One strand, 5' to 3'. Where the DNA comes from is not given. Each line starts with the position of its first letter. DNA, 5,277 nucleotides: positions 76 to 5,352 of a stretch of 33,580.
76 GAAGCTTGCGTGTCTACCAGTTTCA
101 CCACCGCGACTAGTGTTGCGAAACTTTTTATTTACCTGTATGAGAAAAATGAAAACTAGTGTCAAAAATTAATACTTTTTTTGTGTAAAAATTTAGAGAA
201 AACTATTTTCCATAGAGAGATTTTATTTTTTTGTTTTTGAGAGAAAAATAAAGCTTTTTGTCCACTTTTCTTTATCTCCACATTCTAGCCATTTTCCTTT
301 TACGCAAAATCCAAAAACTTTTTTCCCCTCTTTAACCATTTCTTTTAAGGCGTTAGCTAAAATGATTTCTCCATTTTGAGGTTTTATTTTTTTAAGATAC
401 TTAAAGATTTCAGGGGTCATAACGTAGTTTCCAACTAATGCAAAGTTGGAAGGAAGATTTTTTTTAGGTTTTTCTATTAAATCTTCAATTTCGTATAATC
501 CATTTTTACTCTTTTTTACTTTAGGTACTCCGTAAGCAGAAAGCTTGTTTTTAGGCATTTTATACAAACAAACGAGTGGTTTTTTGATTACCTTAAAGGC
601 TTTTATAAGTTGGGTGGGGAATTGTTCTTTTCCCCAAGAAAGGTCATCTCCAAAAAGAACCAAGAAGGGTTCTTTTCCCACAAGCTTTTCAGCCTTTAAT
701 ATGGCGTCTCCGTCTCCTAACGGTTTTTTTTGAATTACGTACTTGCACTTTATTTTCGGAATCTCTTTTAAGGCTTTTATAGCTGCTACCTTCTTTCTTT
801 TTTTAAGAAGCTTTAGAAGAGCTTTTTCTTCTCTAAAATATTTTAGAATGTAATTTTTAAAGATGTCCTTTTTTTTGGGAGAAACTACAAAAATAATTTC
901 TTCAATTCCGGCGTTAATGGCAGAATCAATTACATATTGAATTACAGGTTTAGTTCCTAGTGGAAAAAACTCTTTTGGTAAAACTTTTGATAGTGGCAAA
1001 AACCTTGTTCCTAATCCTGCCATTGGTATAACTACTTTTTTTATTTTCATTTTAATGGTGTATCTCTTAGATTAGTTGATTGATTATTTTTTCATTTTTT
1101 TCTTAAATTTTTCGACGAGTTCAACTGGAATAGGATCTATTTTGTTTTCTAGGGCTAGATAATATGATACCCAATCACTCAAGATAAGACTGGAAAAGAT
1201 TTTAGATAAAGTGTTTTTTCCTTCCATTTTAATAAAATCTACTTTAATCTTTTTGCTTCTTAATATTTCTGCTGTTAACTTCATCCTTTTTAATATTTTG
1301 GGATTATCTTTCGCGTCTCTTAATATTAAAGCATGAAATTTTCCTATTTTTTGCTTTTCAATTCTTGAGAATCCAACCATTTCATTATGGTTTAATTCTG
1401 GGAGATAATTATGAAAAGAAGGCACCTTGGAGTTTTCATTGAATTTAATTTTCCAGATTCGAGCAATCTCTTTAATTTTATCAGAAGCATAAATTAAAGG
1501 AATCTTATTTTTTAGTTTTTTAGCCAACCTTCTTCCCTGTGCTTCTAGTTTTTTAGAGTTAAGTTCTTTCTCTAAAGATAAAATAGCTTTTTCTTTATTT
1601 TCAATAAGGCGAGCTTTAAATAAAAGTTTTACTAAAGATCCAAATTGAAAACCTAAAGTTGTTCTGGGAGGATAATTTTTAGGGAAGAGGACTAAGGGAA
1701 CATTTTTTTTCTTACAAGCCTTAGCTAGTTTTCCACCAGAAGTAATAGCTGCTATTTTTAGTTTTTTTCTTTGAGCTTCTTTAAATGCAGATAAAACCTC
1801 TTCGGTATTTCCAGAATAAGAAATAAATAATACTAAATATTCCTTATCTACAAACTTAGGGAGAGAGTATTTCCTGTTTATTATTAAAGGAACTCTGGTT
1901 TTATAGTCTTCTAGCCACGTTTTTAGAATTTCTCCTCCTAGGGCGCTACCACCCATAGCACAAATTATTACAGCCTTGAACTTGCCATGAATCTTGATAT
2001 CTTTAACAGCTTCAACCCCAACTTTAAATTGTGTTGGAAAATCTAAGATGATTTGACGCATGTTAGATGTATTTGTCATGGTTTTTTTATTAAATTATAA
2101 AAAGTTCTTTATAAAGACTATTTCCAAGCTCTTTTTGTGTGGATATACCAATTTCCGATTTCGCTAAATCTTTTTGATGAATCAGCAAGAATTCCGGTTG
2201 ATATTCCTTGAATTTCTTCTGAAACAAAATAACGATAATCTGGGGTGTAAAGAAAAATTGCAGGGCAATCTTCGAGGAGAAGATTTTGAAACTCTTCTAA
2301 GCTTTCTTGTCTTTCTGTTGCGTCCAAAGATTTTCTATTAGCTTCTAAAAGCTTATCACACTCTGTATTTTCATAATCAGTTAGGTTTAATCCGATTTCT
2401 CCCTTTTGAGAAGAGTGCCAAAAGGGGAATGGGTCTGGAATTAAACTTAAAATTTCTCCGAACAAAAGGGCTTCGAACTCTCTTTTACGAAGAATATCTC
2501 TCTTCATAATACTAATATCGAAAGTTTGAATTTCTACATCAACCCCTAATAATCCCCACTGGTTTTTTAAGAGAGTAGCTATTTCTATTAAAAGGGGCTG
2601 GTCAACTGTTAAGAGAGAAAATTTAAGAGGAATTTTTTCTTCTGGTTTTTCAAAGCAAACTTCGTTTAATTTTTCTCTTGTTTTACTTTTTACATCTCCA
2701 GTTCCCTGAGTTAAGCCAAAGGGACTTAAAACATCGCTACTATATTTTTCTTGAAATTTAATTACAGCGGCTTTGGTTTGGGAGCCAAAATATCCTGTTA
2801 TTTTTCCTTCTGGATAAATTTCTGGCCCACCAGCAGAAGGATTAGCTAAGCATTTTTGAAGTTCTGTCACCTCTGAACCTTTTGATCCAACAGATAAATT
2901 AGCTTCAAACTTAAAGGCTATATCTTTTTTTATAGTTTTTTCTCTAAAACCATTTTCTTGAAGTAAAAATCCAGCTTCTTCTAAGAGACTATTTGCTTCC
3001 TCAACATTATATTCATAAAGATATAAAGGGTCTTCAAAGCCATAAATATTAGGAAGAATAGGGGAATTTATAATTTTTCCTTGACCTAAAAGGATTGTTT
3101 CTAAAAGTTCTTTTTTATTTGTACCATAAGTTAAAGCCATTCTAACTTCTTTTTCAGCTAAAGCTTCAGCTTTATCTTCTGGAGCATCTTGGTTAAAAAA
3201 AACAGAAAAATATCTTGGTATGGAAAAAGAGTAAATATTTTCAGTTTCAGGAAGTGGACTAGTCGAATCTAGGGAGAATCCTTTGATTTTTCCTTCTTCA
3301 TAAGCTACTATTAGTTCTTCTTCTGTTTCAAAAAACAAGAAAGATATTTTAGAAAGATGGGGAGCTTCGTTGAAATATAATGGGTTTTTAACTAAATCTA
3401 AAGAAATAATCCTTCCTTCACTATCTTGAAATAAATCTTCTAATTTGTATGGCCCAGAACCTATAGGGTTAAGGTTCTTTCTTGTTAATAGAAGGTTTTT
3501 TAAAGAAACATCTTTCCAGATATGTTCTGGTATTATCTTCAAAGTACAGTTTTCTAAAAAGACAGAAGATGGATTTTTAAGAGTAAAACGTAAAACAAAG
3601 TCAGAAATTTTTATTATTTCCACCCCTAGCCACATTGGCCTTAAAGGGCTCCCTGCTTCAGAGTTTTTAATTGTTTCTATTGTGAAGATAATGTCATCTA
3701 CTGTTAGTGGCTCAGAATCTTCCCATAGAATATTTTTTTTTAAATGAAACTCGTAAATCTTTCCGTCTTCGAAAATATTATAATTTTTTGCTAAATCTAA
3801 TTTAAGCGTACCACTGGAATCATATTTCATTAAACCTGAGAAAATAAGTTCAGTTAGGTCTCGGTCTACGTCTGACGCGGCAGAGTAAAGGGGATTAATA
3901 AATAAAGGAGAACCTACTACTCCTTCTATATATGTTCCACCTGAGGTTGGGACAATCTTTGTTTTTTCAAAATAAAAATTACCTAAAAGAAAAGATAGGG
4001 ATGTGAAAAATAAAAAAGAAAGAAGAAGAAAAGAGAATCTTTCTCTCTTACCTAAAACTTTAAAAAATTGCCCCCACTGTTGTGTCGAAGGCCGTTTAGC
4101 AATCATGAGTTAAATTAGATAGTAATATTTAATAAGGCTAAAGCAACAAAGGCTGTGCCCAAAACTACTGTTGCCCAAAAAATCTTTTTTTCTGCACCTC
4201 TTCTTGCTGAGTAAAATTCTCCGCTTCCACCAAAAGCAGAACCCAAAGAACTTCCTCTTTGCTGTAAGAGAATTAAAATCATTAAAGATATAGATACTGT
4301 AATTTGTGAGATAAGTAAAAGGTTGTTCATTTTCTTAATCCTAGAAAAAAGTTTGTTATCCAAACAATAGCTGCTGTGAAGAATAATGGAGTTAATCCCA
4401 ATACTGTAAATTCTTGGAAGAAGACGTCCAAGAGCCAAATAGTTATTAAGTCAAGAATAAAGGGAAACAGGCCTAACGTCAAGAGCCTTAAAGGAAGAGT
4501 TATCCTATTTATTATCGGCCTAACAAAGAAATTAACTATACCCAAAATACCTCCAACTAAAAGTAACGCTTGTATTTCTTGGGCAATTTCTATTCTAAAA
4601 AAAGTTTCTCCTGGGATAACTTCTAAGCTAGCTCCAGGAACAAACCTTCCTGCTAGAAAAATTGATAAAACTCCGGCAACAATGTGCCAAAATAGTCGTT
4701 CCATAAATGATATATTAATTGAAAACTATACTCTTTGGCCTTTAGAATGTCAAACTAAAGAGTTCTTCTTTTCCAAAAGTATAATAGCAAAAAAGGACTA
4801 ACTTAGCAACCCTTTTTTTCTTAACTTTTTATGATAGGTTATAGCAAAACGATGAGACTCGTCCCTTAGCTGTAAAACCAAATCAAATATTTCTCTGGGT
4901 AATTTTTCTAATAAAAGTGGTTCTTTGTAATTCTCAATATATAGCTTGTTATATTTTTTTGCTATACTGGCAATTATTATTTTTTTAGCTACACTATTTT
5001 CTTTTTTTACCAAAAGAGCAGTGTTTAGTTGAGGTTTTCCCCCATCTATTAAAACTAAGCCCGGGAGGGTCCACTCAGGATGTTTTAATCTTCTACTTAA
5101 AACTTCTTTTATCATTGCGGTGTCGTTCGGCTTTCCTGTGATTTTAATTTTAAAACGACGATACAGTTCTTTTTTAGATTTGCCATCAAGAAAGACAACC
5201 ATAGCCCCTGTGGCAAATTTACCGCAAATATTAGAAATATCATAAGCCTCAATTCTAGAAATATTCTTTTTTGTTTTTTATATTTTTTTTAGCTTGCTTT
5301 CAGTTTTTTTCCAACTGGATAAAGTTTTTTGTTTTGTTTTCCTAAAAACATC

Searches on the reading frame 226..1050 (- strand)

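Call 43: search_protein_families(library=pfam, proteins=[window:226-1050:-], max_evalue=0.001)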
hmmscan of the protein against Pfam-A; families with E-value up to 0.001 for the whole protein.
window:226-1050:- (275 aa): 3 families
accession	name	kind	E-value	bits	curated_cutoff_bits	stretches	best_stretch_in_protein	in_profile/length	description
PF00483.29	NTP_transferase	-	4.2e-33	115.4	21.2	1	6-262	2-234/245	Nucleotidyl transferase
PF12804.13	NTP_transf_3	-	0.00021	22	27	1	7-74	2-65/160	MobA-like NTP transferase domain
PF01128.25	IspD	-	0.00032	21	27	1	6-69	3-64/221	2-C-methyl-D-erythritol 4-phosphate cytidylyltransferase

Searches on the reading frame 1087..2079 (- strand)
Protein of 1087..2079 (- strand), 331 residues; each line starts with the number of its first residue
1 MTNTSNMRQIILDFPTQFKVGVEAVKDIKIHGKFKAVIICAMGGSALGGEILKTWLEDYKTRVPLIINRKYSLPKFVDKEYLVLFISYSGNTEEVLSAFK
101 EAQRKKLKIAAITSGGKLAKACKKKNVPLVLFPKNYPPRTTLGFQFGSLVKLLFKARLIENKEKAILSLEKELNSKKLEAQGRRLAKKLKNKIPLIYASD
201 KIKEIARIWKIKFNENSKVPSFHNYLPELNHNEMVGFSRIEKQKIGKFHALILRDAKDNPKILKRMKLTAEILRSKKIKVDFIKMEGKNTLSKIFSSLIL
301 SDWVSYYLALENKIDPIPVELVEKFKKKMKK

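Call 43: search_protein_families(library=pfam, proteins=[window:1087-2079:-], max_evalue=0.001)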
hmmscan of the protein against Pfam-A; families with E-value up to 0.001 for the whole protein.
window:1087-2079:- (331 aa): 2 families
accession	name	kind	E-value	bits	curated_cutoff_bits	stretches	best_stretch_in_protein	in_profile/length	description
PF10432.14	bact-PGI_C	-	9.3e-46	155.9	24.5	1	181-329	4-151/151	Bacterial phospho-glucose isomerase C-terminal SIS domain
PF01380.27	SIS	-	8.7e-07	29.3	25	1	36-115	7-91/131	SIS domain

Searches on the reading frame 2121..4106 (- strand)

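Call 43: search_protein_families(library=pfam, proteins=[window:2121-4106:-], max_evalue=0.001)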
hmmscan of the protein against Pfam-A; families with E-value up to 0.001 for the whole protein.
window:2121-4106:- (662 aa): 2 families
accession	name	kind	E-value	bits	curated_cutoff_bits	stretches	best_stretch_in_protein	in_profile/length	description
PF00496.27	SBP_bac_5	-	5e-53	181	32.4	1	101-394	2-288/368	Bacterial extracellular solute-binding proteins, family 5 Middle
PF01471.23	PG_binding_1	-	2.2e-06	28.2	23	1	410-455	2-41/57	Putative peptidoglycan binding domain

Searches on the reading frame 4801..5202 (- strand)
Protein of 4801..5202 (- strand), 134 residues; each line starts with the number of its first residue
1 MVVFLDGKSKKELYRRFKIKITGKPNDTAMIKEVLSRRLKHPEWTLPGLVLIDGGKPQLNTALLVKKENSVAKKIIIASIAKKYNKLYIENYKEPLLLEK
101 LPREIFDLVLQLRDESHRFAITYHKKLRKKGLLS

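Call 43: search_protein_families(library=pfam, proteins=[window:4801-5202:-], max_evalue=0.001)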
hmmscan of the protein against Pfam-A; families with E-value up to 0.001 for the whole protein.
window:4801-5202:- (134 aa): 1 family
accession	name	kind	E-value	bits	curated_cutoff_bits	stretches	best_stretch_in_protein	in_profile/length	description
PF08459.17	UvrC_RNaseH_dom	-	8.7e-29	100.9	22.3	1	1-121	30-159/159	UvrC RNAse H endonuclease domain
